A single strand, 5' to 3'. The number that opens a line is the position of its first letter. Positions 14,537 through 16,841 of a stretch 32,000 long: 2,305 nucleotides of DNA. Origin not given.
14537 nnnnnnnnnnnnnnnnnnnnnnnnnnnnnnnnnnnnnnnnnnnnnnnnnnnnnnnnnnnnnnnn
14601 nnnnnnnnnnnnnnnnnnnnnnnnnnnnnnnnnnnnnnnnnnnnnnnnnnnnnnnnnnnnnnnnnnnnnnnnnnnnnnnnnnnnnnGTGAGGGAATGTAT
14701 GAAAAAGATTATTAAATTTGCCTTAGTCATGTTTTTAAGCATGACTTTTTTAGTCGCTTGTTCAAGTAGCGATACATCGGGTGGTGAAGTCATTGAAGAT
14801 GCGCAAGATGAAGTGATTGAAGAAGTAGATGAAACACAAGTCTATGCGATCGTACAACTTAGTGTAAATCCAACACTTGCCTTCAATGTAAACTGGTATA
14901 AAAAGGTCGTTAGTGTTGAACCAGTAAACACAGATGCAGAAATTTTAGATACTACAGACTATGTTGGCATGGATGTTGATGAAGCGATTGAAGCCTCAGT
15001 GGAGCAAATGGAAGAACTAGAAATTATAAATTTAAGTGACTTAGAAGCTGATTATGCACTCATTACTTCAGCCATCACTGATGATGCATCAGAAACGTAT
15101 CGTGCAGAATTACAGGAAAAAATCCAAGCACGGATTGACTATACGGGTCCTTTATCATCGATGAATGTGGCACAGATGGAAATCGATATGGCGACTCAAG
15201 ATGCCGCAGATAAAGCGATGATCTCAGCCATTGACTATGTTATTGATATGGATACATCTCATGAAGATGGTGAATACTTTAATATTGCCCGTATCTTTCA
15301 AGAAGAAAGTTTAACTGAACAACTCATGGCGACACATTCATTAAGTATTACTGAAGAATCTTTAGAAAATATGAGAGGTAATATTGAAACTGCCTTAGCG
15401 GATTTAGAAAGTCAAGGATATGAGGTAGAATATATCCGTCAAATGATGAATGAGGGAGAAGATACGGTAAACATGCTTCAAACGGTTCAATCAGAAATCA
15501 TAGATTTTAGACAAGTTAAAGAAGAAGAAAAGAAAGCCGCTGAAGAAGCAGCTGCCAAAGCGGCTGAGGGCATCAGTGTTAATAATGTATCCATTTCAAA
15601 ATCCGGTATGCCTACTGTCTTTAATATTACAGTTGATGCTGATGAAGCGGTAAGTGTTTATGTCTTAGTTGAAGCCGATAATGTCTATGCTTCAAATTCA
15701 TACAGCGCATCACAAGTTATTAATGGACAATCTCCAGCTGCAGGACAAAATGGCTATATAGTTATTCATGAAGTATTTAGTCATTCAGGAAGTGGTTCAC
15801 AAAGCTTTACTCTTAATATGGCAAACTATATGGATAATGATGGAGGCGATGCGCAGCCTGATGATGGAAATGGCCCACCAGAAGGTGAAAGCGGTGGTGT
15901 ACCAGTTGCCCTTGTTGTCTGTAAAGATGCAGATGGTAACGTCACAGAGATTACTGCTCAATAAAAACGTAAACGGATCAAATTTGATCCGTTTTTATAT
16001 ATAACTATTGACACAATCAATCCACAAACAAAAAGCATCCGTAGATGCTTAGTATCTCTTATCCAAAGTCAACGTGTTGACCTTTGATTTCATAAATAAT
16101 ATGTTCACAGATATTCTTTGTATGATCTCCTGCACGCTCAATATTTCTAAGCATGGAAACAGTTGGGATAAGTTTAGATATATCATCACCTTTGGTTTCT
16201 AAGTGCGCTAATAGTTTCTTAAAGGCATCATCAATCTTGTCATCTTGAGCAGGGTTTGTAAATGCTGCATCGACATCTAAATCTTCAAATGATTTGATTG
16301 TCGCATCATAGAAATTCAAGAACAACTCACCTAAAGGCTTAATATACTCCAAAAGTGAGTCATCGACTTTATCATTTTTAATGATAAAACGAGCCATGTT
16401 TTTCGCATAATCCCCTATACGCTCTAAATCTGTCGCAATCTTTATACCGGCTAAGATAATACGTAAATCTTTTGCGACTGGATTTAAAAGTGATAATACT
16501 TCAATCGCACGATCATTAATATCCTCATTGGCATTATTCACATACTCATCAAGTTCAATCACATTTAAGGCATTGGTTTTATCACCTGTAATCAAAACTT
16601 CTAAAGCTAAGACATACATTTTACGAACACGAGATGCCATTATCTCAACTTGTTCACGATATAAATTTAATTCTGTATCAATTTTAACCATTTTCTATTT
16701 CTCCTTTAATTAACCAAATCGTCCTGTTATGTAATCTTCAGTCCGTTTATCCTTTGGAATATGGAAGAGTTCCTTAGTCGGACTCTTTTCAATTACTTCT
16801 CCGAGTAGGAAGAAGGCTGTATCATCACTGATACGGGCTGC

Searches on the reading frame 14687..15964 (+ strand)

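Call 12: search_protein_families(library=pfam, proteins=[window:14687-15964:+], max_evalue=0.01)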
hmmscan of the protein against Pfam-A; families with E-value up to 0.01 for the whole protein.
window:14687-15964:+ (425 aa): 1 family
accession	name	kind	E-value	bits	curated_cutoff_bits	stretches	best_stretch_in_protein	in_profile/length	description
PF23750.1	RsgI_M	-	2.6e-15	57.6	25.3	1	53-185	1-129/133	Anti-sigma factor RsgI-like central domain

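Call 46: search_protein_families(library=ncbifam, proteins=[window:14687-15964:+], max_evalue=0.00001)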
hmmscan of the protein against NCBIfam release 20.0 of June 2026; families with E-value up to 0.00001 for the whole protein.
window:14687-15964:+ (425 aa): 0 families

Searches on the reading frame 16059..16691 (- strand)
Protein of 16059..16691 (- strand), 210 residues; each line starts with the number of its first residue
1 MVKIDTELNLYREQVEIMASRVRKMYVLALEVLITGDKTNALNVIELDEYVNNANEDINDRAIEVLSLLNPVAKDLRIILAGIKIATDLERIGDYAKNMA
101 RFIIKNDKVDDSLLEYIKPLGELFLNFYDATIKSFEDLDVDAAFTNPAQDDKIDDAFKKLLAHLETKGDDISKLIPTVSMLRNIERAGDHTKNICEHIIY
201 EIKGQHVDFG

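Call 12: search_protein_families(library=pfam, proteins=[window:16059-16691:-], max_evalue=0.01)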
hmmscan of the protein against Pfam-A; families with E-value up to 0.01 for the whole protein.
window:16059-16691:- (210 aa): 2 families
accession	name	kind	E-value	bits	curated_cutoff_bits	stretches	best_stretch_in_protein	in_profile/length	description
PF01895.24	PhoU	-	7.7e-33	113.2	23.5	2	16-102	2-88/89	PhoU domain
PF20984.2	PT26-6P_helical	-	0.0028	18.3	27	0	37-99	50-110/141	PT26-6P, helical domain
